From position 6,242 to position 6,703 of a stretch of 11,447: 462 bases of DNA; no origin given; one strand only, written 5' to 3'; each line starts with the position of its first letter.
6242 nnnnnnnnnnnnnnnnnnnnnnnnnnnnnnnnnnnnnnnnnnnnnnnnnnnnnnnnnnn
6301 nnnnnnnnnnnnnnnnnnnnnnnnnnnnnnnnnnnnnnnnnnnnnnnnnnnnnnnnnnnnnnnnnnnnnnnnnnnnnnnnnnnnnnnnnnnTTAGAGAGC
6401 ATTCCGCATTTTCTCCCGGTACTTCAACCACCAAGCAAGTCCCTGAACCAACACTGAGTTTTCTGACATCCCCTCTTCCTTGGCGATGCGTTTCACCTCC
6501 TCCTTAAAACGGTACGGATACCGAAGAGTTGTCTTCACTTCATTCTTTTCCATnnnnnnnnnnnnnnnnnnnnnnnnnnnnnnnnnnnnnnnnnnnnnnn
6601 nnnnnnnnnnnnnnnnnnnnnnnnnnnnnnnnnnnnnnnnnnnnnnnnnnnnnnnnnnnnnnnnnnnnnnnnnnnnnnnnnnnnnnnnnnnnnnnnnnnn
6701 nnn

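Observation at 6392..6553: Unlisted 53-codon Arc-family gene directly upstream of the antirepressor gene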

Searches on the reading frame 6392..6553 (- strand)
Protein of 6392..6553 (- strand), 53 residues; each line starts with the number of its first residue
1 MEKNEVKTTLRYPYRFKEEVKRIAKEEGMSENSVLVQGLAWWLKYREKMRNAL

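Call 3: search_protein_families(library=pfam, proteins=[window:6392-6553:-], max_evalue=1)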
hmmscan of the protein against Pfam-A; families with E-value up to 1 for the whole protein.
window:6392-6553:- (53 aa): 1 family
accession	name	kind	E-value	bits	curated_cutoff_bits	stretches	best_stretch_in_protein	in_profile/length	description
PF03869.20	Arc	-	0.0038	17.5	20.4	1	9-39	8-38/50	Arc-like DNA binding domain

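Call 4: search_solved_structures(query=window:6395-6553:-, max_evalue=10, show_alignments=3)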
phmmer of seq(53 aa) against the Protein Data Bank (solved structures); distinct sequences matched with E-value up to 10: 7.
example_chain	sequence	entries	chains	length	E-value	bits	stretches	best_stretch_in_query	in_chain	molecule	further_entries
1u9p_A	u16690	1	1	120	0.03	17.6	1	9-39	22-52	pArc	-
1b28_A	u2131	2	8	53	0.056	16.8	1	8-38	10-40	PROTEIN (REGULATORY PROTEIN ARC) | ARC REPRESSOR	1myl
5x3t_A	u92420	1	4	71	0.24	14.8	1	7-38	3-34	Antitoxin VapB26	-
1baz_A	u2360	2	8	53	0.28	14.6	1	7-39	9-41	ARC REPRESSOR | PROTEIN (ARC FV10 REPRESSOR)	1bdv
1myk_A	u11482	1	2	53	0.31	14.5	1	7-39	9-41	ARC REPRESSOR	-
1arq_A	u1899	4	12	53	0.42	14.1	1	8-39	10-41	ARC REPRESSOR | PROTEIN (GENE-REGULATING PROTEIN ARC) | PROTEIN (ARC REPRESSOR)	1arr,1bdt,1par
9pio_G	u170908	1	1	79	1.1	12.8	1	8-39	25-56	Arc family DNA-binding protein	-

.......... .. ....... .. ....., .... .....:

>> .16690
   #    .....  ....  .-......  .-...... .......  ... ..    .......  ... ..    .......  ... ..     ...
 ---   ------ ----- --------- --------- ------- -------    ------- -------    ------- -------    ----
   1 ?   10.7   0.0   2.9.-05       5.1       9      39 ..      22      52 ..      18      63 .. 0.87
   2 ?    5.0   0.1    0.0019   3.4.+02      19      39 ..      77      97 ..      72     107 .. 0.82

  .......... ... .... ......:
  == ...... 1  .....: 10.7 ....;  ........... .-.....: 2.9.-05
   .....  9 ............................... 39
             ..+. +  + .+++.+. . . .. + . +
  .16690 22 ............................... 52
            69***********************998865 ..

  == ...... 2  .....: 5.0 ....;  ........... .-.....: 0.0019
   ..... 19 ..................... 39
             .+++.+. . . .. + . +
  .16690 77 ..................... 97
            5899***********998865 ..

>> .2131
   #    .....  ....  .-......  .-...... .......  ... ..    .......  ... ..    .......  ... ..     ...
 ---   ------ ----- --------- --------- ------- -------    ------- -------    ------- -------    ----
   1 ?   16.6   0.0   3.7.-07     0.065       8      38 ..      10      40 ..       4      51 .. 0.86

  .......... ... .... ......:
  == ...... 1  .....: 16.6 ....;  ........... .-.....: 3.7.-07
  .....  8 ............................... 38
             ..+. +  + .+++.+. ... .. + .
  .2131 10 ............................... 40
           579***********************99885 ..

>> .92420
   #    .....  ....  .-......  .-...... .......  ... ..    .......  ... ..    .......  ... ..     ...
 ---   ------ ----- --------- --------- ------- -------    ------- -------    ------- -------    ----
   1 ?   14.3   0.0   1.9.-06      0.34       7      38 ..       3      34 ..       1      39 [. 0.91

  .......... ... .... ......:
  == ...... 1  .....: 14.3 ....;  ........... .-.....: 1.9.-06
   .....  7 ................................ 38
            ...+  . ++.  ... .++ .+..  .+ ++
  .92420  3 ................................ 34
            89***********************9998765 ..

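Call 11: search_dna_similar(query=window:6395-6553:-, collection=phages, mode=protein, max_evalue=0.01, max_rows=40)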
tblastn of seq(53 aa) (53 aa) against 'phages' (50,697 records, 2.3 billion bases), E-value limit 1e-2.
Records with a match: 3; places in all: 3; records where one place covers at least 80% of the query: 3.
Best place of each record, by identity: 90-95% 2; 60-80% 1.
By first word of the organism name: Edwardsiella 2; Escherichia 1.
By host as written in the record: - 2; Escherichia coli C 1.
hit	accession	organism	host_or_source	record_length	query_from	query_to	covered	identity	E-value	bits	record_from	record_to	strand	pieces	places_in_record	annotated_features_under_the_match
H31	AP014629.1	Edwardsiella phage GF-2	-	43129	1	53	100%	94.3%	5e-26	102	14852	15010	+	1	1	putative regulator protein Arc-like DNA binding domain | putative antirepressor protein Ant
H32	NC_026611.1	Edwardsiella phage GF-2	-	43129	1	53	100%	94.3%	5e-26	102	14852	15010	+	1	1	Arc-like repressor | anti-repressor Ant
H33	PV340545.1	Escherichia phage PhiR5_1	Escherichia coli C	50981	1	50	94%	62.0%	2e-13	67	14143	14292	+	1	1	hypothetical protein | Rha protein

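Call 14: search_protein_families(library=ncbifam, proteins=[window:6392-6553:-], max_evalue=1)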
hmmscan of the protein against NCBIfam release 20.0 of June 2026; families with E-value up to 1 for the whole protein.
window:6392-6553:- (53 aa): 0 families

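Call 15: search_protein_families(library=phrogs, proteins=[window:6392-6553:-], max_evalue=0.01)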
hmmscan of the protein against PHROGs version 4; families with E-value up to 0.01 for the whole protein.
window:6392-6553:- (53 aa): 4 families
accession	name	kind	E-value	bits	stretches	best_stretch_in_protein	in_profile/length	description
phrog_582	-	transcription regulation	1.6e-10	42.2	1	1-51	53-103/105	Arc-like repressor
phrog_795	-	other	2.2e-05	25.8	1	1-47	13-59/116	partition protein ATPase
phrog_228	-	transcription regulation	0.00013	22.8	1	1-49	6-54/251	Arc-like repressor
phrog_2685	-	other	0.0026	19.1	1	3-48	16-61/161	partition protein ATPase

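Call 18: get_annotated_region(hit=H33, flank=2000)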
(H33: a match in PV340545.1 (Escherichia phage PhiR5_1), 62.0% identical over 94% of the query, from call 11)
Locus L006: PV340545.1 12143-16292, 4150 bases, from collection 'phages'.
description: Escherichia phage PhiR5_1, complete genome.
organism: Escherichia phage PhiR5_1 (NCBI taxid 3416467)
taxonomy: Viruses
host: Escherichia coli C; source: -; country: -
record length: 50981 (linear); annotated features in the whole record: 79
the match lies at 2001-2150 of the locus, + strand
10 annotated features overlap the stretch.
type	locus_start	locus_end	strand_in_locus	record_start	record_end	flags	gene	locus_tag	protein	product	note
CDS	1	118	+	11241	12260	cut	-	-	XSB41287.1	DNA replication protein O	-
CDS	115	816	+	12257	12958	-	-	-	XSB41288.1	DNA replication protein P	-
CDS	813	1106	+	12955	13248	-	-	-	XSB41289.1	exclusion protein Ren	exclusion protein ren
CDS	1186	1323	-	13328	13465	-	-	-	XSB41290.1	hypothetical protein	-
CDS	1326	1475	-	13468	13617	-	-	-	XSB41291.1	hypothetical protein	-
CDS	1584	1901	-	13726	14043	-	-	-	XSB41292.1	hypothetical protein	FIG00638188: hypothetical protein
CDS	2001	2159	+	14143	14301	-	-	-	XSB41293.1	hypothetical protein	-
CDS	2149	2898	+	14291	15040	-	-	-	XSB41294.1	Rha protein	-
CDS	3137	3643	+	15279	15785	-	-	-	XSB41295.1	hypothetical protein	-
CDS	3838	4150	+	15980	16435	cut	-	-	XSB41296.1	NinB protein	recombination protein NinB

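Call 19: find_homologous_proteins(query=window:6395-6553:-, max_evalue=0.001)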
Query seq(53 aa) (53 aa): 11 proteins with E <= 0.001 among 11 candidates.
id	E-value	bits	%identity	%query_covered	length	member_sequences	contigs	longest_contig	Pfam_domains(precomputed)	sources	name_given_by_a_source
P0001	2.9e-26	106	98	100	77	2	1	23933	-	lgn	-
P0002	4.1e-26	106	100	96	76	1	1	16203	-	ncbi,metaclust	ncbi:hypothetical protein AWF78_22590, partial [Escherichia coli]|metaclust:status=active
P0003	8.6e-26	105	94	100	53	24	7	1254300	-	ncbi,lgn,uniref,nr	ncbi:hypothetical protein I5432_04950 [Citrobacter koseri]|uniref:hypothetical protein n=1 Tax=Citro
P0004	1.1e-24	101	71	100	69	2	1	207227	-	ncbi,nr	ncbi:hypothetical protein QYV27_003570 [Salmonella enterica]|nr:hypothetical protein [Salmonella ent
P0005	1.3e-24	101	92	100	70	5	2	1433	-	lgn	-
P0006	2.5e-24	100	82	100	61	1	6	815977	-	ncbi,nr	ncbi:hypothetical protein GE932_04590 [Salmonella enterica]|nr:hypothetical protein [Salmonella ente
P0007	7.9e-24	99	80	100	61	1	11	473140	-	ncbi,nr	ncbi:hypothetical protein KUH28_002569 [Salmonella enterica]|nr:hypothetical protein [Salmonella ent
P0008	6.0e-23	96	83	100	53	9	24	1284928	-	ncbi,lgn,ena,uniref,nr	ncbi:hypothetical protein ACT2YM_001633 [Enterobacter hormaechei]|uniref:hypothetical protein n=1 Ta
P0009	8.2e-23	95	83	100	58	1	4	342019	-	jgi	-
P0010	4.3e-22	93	85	100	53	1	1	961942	-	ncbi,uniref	ncbi:Arc family DNA-binding protein [Pectobacterium betavasculorum]|uniref:Arc family DNA-binding pr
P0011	2.6e-20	88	81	100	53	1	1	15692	-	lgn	-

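Call 27: search_solved_structures(query=A3, max_evalue=10, show_alignments=2)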
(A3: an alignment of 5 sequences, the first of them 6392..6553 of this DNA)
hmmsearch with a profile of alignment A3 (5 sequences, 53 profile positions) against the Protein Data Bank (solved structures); distinct sequences matched with E-value up to 10: 24.
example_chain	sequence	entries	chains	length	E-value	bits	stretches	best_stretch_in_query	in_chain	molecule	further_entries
1b28_A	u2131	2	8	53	9.8e-05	24.9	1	9-37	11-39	PROTEIN (REGULATORY PROTEIN ARC) | ARC REPRESSOR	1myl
1u9p_A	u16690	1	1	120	0.00013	24.4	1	9-38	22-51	pArc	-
1baz_A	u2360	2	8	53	0.0032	20.1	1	9-38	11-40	ARC REPRESSOR | PROTEIN (ARC FV10 REPRESSOR)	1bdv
1myk_A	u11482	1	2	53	0.0034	20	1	9-38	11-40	ARC REPRESSOR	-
1arq_A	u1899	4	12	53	0.0041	19.7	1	9-38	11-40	ARC REPRESSOR | PROTEIN (GENE-REGULATING PROTEIN ARC) | PROTEIN (ARC REPRESSOR)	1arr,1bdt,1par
5x3t_A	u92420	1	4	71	0.0078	18.8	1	7-35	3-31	Antitoxin VapB26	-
9pio_G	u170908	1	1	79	0.0096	18.5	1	9-38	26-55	Arc family DNA-binding protein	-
1qtg_A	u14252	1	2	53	0.037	16.6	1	11-38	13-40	Transcriptional repressor arc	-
1nla_A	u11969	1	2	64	0.059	16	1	11-38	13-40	Transcriptional repressor arc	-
1mnt_A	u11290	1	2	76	0.39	13.4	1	10-37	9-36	MNT REPRESSOR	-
2q3j_A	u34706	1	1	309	0.71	12.5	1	12-34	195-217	Ferrochelatase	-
1c9e_A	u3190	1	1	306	0.72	12.5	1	12-34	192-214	PROTOHEME FERROLYASE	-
2h1w_A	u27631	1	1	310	0.72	12.5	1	12-34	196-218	Ferrochelatase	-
2ac4_A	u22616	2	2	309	0.72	12.5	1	12-34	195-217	Ferrochelatase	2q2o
1doz_A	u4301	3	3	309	0.73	12.5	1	12-34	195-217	FERROCHELATASE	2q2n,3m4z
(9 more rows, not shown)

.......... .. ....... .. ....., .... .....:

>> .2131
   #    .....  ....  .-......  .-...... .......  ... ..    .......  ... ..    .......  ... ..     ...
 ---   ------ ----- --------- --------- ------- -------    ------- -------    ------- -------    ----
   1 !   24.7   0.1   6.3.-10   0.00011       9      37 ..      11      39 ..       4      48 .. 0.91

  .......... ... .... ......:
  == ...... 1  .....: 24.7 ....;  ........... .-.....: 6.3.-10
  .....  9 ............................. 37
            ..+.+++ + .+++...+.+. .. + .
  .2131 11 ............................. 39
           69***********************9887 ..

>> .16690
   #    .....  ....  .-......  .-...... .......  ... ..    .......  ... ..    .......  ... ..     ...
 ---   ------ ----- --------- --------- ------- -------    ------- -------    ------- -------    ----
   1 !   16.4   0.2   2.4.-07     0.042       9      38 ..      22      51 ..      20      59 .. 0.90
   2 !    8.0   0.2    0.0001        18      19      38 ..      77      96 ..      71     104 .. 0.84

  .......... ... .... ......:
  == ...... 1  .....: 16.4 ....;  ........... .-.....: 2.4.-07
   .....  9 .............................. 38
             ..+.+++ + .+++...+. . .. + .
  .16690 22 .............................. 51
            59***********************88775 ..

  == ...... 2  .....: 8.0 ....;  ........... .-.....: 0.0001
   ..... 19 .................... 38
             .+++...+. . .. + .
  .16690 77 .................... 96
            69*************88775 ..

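Call 31: find_related_loci(query=A3, collection=viral_contigs, flank=2500)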
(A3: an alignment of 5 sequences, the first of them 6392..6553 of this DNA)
Query A3 (53 aa) in viral_contigs; peptide patterns used: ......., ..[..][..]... (x = any residue, [..] = any of these).
94 stretches matched a pattern; 31 encode a relative of the query (tblastn E <= 1e-3); 31 distinct loci.
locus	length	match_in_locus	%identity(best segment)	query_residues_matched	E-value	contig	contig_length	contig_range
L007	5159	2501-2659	100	1-53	8e-32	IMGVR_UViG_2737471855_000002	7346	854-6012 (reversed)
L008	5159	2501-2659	100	1-53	8e-32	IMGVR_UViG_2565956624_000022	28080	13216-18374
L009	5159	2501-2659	100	1-53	8e-32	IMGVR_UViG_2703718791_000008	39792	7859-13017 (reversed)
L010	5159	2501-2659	100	1-53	8e-32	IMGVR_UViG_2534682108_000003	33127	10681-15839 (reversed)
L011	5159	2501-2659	100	1-53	8e-32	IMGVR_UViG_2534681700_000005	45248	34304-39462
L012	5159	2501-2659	100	1-53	8e-32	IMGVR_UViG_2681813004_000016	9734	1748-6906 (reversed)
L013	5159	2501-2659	100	1-53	8e-32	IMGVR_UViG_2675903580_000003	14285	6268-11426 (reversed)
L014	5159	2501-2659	100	1-53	8e-32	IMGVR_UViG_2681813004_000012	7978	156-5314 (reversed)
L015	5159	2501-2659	98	1-53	3e-31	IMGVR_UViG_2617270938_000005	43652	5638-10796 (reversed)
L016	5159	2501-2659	98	1-53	3e-31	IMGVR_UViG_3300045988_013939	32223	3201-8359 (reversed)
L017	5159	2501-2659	98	1-53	3e-31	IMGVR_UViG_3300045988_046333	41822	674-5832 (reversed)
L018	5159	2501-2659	100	1-53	8e-32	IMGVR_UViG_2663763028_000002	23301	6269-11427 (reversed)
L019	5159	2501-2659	96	1-53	9e-31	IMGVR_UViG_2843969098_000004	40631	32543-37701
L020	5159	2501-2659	94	1-53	2e-30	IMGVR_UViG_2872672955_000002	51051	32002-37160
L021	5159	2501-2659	94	1-53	2e-30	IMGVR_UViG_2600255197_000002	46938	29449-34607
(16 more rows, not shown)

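Call 32: find_related_loci(query=A3, collection=genome_contigs, flank=2500)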
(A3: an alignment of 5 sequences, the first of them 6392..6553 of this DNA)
Query A3 (53 aa) in genome_contigs; peptide patterns used: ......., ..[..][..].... (x = any residue, [..] = any of these).
227 stretches matched a pattern; 1 encode a relative of the query (tblastn E <= 1e-3); 1 distinct loci.
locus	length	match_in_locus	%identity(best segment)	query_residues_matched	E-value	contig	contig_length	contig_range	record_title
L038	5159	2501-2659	96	1-53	3e-32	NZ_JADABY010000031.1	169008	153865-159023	Citrobacter sp. Res13-Sevr-PEB04-36 seq_tig31, whole genome shotgun sequence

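Call 34: predict_structure(alignment_id=A3)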
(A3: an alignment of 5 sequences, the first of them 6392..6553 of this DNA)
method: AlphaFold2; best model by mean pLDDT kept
length: 53 residues; sequences in the alignment: 5
mean_pLDDT: 79.9   pTM: 0.55
mean pLDDT of the five models: 79.9, 79.9, 77.3, 77.2, 76.5
residues with pLDDT >= 90: 23; 70-90: 17; 50-70: 9; < 50: 4
segments of 3 or more residues with pLDDT < 50: none
pLDDT, mean of each block of 10 residues (from residue 1): 50 79 93 91 88 71
secondary structure, 60 per line:
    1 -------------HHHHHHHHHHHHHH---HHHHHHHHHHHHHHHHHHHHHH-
elements in order: H14-27 H31-52
